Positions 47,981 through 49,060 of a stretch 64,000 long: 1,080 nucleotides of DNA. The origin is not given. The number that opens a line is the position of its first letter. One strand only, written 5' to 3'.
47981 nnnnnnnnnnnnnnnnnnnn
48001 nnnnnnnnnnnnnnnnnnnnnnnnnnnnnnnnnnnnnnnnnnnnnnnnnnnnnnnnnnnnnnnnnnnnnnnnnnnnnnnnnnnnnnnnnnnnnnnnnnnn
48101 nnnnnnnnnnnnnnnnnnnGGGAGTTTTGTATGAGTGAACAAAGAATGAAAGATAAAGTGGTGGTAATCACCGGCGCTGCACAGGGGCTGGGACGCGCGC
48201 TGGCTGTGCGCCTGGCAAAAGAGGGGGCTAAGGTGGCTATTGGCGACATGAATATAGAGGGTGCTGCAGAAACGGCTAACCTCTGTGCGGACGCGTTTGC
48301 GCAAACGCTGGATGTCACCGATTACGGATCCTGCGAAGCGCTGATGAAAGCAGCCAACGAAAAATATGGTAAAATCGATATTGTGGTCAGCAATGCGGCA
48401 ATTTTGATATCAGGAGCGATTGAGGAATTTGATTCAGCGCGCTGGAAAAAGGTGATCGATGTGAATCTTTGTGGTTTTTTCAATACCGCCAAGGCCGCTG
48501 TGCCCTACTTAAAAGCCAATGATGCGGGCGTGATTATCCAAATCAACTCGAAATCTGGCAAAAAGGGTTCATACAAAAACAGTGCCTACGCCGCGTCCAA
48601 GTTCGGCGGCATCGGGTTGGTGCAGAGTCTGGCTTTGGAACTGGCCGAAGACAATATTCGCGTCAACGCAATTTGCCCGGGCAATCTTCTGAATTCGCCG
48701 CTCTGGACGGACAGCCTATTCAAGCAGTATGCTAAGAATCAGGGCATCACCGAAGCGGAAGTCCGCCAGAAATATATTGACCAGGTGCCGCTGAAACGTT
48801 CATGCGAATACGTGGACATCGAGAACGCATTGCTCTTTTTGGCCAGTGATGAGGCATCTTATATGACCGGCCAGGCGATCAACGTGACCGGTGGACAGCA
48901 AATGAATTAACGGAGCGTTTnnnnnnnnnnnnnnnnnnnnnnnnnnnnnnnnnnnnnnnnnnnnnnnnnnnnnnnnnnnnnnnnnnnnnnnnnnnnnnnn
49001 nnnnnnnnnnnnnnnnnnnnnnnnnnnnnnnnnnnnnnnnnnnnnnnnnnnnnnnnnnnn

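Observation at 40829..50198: DeoR-controlled operon joins a complete lipoamide E2-E3-E1 complex to SorE-like and SrlD-like dehydrogenases and a PHP phosphoesterase: candidate undescribed oxidative C-C cleavage route for a sugar or polyol derivative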

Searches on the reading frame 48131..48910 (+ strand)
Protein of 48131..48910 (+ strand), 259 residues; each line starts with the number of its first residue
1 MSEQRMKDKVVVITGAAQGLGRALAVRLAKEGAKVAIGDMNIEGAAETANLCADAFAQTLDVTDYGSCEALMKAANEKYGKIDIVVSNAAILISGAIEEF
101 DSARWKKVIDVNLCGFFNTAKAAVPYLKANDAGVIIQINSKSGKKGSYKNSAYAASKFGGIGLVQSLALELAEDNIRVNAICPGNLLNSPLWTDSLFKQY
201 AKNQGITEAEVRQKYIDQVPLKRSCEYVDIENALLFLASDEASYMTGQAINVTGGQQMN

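Call 3: search_protein_families(library=pfam, proteins=[window:48131-48910:+])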
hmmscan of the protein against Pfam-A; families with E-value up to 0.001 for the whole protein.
window:48131-48910:+ (259 aa): 4 families
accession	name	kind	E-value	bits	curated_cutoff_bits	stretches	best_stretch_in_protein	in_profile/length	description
PF00106.31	adh_short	-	3.4e-56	190.3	26.6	1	9-187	1-183/195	short chain dehydrogenase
PF13561.12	adh_short_C2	-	3e-55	187.8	27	1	15-255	1-234/236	Enoyl-(Acyl carrier protein) reductase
PF23441.1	SDR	-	9.4e-10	38.7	27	1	61-254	69-253/258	SDR-like rossmann domain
PF08659.16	KR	-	6.4e-09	36.4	22.6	1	11-156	3-152/180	KR domain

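Call 4: search_protein_families(library=ncbifam, proteins=[window:48131-48910:+])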
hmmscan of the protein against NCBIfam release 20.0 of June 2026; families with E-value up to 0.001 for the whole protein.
window:48131-48910:+ (259 aa): 233 families (the best 25 are shown)
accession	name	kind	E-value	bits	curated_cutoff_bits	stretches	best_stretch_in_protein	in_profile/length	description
NF009050.0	PRK12384.1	equivalog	5.3e-96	321.2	307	1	8-258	2-258/259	sorbitol-6-phosphate dehydrogenase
NF009093.0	PRK12429.1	subfamily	2.3e-62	210.6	258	1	5-258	2-258/259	3-hydroxybutyrate dehydrogenase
NF004198.0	PRK05653.1-3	equivalog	2.4e-62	210.6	296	1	4-258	3-248/248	3-oxoacyl-ACP reductase FabG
NF004791.0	PRK06138.1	equivalog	9.4e-62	208.6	312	1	4-257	1-250/252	SDR family oxidoreductase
TIGR03971.1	SDR_subfam_1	subfamily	2.9e-60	203.9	300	1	6-257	1-269/271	mycofactocin-coupled SDR family oxidoreductase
NF009466.0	PRK12826.1-2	subfamily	2e-59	201.1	222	1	7-259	2-247/248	3-oxoacyl-ACP reductase FabG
TIGR01963.1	PHB_DH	subfamily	2.3e-59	200.7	307.05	1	9-257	2-253/255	3-hydroxybutyrate dehydrogenase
NF052558.1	MBtsdlDhBudC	equivalog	3.8e-59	200.3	270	1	7-257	2-242/250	meso-2,3-butanediol dehydrogenase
NF005559.1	PRK07231.1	subfamily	3.1e-58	197.2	215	1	5-256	1-247/249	glucose 1-dehydrogenase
NF009468.0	PRK12826.1-4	equivalog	3.5e-56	190.7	318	1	4-257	3-248/256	SDR family oxidoreductase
TIGR01830.1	3oxo_ACP_reduc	equivalog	1.1e-53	182.4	297.75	1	11-255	1-237/239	3-oxoacyl-[acyl-carrier-protein] reductase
NF005472.0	PRK07067.1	equivalog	1.2e-53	182.3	338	1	4-258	2-256/257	L-iditol 2-dehydrogenase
NF005909.0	PRK07890.1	subfamily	2.5e-53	181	258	1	5-258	4-259/260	short chain dehydrogenase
NF053702.1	TrHdxCHCADhChcB1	equivalog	1.8e-52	178.2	400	1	5-256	1-240/250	trans-4-hydroxycyclohexanecarboxylate dehydrogenase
NF047923.1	pyridox_DH_SDR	equivalog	3.8e-52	177.2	325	1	7-256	2-240/243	pyridoxal 4-dehydrogenase, SDR-type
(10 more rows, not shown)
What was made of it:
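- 48131..48910 (+): SrlD-type short-chain dehydrogenase. BudC scores 200 against 270 (call 4).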
